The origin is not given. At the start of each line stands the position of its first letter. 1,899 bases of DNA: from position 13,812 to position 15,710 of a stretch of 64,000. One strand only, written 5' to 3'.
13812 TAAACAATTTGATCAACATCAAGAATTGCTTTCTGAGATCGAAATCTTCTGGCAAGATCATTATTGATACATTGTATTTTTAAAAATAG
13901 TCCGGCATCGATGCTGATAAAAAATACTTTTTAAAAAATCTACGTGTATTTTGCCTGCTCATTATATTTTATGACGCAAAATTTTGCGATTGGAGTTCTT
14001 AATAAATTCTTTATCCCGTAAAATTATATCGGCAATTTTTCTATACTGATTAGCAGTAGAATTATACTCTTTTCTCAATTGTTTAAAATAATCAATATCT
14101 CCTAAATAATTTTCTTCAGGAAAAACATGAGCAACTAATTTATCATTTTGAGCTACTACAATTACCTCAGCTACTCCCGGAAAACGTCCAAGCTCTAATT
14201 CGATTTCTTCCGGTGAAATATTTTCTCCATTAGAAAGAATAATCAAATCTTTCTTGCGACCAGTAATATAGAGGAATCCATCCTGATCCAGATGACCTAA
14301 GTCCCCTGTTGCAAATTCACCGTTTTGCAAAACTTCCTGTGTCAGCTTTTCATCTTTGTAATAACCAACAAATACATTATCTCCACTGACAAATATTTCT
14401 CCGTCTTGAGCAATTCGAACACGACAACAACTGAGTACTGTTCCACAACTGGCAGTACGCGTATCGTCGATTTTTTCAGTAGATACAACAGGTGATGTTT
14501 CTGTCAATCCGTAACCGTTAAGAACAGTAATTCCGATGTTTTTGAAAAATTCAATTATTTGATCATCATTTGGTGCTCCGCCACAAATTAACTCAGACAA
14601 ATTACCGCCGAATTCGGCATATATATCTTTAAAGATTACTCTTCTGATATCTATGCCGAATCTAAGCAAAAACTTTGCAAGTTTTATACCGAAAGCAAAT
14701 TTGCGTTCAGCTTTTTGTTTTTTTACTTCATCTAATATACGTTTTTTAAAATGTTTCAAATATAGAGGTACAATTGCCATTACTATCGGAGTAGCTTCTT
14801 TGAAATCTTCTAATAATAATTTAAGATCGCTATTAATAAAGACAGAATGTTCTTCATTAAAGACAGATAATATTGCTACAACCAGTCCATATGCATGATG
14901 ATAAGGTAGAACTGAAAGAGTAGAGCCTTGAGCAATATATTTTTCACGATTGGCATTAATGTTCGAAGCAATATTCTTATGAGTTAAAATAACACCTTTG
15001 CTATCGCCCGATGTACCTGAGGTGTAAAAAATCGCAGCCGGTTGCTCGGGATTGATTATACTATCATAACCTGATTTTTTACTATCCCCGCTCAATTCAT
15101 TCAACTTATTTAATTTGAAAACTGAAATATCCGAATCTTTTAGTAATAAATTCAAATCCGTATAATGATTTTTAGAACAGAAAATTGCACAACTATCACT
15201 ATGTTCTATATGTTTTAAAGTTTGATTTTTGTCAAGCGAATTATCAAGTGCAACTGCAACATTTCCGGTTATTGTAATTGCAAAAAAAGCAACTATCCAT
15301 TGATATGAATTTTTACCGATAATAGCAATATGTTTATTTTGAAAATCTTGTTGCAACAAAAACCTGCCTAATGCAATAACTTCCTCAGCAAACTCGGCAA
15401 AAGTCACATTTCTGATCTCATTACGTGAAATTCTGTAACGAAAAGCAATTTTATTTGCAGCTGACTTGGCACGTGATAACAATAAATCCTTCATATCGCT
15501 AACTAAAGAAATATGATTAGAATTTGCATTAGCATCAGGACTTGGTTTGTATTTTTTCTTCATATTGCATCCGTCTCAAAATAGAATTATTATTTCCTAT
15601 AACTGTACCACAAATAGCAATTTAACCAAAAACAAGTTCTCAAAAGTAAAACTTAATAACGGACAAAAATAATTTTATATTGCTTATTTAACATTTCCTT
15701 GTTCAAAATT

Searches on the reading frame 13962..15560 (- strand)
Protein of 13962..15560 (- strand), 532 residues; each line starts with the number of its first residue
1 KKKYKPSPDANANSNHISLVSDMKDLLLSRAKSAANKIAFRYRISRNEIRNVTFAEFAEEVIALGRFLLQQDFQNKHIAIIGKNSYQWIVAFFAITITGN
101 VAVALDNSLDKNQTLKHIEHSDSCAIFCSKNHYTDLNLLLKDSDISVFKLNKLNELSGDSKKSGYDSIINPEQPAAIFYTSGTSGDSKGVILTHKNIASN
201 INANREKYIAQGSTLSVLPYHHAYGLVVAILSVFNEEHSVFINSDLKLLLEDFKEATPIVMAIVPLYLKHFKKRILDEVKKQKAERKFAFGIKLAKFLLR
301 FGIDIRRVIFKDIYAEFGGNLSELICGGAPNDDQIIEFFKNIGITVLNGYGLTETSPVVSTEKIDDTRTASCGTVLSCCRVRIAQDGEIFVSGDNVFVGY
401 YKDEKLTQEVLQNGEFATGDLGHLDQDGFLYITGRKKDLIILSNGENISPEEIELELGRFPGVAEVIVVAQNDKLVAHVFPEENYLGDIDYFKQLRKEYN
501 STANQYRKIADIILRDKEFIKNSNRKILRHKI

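Call 63: search_protein_families(library=pfam, proteins=[window:13962-15560:-], max_evalue=0.001)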
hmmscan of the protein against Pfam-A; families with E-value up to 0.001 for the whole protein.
window:13962-15560:- (532 aa): 1 family
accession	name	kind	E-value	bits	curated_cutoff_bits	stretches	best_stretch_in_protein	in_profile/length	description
PF00501.34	AMP-binding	-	3.3e-55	187.9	29.9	1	30-401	4-384/384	AMP-binding enzyme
